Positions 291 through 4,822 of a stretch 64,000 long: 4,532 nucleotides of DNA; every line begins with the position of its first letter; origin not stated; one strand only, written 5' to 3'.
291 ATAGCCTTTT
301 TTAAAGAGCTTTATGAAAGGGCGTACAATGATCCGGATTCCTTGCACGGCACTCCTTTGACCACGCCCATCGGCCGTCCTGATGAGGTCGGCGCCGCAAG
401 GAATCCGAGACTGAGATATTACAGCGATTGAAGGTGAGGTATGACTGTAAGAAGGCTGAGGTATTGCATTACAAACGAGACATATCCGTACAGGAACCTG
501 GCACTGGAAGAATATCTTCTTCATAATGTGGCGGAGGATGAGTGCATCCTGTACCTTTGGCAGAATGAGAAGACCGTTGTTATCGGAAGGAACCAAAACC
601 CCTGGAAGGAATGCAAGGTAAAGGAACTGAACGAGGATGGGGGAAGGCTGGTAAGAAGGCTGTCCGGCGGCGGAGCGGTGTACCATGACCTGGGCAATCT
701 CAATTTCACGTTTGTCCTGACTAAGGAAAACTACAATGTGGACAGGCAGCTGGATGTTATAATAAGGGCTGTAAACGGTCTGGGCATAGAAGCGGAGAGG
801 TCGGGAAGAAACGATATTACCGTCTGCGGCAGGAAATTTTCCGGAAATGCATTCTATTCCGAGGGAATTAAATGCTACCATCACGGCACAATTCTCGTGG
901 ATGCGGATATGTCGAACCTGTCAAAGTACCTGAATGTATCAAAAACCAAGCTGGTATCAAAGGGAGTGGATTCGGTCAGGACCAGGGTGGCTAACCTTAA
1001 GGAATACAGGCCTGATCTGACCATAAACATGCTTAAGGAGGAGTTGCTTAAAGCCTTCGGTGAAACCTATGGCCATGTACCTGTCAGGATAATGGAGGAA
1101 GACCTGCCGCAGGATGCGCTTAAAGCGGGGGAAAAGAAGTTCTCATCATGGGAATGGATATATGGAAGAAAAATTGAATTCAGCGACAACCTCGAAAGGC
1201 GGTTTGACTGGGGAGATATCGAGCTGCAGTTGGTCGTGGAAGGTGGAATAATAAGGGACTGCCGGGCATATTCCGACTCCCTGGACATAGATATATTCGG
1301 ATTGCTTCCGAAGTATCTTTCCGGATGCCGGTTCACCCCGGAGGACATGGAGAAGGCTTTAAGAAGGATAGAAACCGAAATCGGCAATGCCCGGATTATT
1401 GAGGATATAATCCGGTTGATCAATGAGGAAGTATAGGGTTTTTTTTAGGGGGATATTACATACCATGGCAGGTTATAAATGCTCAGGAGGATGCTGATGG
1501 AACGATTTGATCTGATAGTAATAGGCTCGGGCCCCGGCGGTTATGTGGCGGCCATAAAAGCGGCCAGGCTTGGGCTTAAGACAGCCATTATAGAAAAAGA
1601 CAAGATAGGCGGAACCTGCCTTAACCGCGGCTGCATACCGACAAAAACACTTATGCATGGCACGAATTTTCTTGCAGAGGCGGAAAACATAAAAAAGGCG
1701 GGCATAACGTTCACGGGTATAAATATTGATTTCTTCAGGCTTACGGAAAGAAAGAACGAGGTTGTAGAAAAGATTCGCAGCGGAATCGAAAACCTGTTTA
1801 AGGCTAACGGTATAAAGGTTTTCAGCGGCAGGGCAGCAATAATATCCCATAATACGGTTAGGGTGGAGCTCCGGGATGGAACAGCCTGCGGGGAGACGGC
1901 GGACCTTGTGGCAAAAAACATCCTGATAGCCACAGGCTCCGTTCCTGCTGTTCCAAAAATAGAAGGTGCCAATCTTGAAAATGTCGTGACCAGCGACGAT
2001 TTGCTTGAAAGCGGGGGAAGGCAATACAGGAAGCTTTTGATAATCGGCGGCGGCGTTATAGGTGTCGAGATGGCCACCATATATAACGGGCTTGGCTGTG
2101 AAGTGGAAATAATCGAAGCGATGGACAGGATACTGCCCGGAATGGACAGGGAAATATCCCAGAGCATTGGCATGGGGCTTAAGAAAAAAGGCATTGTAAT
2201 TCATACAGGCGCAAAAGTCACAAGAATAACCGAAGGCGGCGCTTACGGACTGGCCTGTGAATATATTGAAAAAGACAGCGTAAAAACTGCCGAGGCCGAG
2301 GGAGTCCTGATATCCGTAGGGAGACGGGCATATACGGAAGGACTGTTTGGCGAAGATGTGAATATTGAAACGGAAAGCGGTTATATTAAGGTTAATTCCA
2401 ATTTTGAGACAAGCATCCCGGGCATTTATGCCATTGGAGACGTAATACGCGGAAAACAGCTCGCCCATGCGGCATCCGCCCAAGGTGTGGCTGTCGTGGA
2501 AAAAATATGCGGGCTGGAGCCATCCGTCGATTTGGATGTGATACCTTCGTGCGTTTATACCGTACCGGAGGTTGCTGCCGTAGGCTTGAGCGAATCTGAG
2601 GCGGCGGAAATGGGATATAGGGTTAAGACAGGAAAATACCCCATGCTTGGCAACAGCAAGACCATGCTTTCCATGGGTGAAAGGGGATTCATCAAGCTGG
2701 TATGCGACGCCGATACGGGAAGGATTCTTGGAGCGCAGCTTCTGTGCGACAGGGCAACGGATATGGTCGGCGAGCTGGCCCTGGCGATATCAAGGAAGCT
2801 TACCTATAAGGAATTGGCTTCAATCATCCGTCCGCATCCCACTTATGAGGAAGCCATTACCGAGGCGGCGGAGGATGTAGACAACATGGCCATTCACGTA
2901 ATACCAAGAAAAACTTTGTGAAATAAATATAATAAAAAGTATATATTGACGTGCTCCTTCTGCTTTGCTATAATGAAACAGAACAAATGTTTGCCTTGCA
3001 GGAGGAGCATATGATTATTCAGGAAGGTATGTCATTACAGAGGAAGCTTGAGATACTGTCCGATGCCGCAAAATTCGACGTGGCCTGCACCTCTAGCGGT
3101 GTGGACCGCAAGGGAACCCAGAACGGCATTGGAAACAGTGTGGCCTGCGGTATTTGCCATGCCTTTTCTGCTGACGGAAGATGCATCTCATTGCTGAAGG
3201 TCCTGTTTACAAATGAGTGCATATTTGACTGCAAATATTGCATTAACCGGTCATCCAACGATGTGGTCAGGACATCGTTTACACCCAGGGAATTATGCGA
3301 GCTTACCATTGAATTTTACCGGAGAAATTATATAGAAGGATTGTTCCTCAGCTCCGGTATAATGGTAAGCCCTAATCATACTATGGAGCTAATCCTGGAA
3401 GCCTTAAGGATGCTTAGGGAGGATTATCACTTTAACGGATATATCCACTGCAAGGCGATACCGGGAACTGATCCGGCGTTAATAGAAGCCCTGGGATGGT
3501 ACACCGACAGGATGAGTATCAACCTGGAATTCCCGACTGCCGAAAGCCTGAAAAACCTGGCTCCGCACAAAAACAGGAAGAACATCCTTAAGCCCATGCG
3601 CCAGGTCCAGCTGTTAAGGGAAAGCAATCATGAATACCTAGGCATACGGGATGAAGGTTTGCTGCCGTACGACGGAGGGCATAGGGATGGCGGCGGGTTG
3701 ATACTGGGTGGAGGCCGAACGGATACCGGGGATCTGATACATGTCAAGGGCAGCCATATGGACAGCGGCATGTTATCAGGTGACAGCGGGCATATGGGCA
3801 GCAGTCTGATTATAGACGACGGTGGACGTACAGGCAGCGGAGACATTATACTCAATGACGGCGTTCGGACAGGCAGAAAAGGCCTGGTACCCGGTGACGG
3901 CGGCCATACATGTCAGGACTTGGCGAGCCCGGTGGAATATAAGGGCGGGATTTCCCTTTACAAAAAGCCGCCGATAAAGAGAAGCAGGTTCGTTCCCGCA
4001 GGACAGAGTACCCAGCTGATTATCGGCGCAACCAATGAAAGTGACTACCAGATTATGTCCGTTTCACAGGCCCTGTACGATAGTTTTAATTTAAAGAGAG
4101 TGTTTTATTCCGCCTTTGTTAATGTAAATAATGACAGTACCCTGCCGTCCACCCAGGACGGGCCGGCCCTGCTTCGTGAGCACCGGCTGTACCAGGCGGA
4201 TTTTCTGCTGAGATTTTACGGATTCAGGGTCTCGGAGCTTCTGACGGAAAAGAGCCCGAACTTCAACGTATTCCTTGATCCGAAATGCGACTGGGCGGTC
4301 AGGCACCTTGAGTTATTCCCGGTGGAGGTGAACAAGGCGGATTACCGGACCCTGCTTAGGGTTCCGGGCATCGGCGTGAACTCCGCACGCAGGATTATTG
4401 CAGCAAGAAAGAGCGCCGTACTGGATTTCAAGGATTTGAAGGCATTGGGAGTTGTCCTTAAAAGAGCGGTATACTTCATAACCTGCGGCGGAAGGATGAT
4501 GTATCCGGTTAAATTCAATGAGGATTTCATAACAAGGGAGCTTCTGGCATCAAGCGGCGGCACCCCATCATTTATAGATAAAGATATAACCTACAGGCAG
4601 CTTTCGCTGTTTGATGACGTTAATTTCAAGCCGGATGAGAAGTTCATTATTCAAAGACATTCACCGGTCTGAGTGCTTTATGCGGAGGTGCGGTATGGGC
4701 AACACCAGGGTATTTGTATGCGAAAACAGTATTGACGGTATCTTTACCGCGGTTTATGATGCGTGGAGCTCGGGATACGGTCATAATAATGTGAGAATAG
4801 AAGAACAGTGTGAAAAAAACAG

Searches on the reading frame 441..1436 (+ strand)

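Call 25: search_protein_families(library=pfam, proteins=[window:441-1436:+], max_evalue=0.00001)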
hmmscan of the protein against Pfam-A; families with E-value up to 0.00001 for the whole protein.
window:441-1436:+ (331 aa): 3 families
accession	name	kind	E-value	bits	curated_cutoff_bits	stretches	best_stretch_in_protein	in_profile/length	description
PF21948.1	LplA-B_cat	-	7.1e-68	228.9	27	1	16-206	2-199/200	Lipoyl protein ligase A/B catalytic domain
PF10437.14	Lip_prot_lig_C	-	1.2e-16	60.8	24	1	245-327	2-85/85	Bacterial lipoate protein ligase C-terminus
PF03099.24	BPL_LplA_LipB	-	1.1e-06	29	21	1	51-156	9-133/133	Biotin/lipoate A/B protein ligase family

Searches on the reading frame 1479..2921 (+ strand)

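Call 25: search_protein_families(library=pfam, proteins=[window:1479-2921:+], max_evalue=0.00001)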
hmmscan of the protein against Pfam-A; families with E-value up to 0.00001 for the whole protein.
window:1479-2921:+ (480 aa): 10 families
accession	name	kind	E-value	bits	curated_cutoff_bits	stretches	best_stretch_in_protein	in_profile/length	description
PF07992.20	Pyr_redox_2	-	1.4e-71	241.7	26.1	1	10-336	1-291/291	Pyridine nucleotide-disulphide oxidoreductase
PF02852.28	Pyr_redox_dim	-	1.3e-32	112.7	25.3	1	355-464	1-110/110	Pyridine nucleotide-disulphide oxidoreductase, dimerisation domain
PF00070.33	Pyr_redox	-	1.1e-22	80.7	22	1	185-254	1-70/82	Pyridine nucleotide-disulphide oxidoreductase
PF13738.12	Pyr_redox_3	-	3.1e-13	50.1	30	1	13-320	1-305/305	Pyridine nucleotide-disulphide oxidoreductase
PF12831.13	FAD_oxidored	-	5.7e-09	36.2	27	1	11-57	1-48/416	FAD dependent oxidoreductase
PF00890.30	FAD_binding_2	-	9.9e-09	35.3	20.4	1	11-42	1-32/414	FAD binding domain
PF13450.12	NAD_binding_8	-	2.5e-07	31.3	21.9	0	14-49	1-37/68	NAD(P)-binding Rossmann-like domain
PF01134.28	GIDA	-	4.5e-07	29.7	22.1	1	11-154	1-150/391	Glucose inhibited division protein A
PF13434.12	Lys_Orn_oxgnase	-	1.3e-06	28.3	21.3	1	127-199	132-204/339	L-lysine 6-monooxygenase/L-ornithine 5-monooxygenase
PF01262.27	AlaDh_PNT_C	-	9.2e-06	25.7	23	0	183-218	28-63/214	Alanine dehydrogenase/PNT, C-terminal domain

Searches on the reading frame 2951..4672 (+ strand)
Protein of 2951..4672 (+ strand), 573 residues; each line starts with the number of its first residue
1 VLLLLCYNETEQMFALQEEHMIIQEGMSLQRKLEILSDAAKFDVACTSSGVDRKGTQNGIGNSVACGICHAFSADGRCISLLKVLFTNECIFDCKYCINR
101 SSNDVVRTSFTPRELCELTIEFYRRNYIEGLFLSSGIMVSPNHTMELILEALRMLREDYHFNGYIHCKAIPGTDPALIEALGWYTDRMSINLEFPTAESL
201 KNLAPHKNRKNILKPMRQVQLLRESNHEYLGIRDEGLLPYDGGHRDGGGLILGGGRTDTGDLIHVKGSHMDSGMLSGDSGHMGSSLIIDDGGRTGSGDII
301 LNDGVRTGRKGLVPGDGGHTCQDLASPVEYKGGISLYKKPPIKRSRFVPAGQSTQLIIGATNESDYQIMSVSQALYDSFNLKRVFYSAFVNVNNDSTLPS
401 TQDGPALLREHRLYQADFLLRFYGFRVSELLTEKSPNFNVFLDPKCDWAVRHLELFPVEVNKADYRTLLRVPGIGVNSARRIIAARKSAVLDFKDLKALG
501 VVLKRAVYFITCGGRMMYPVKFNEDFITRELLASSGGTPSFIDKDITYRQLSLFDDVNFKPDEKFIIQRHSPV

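Call 25: search_protein_families(library=pfam, proteins=[window:2951-4672:+], max_evalue=0.00001)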
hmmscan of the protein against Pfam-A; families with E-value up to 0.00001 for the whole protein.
window:2951-4672:+ (573 aa): 2 families
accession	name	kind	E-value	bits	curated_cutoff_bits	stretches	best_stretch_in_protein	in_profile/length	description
PF04055.27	Radical_SAM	-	1.8e-07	31.9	29.5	1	85-217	2-134/166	Radical SAM superfamily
PF12836.13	HHH_3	-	5e-06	27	27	1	458-500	6-47/65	Helix-hairpin-helix motif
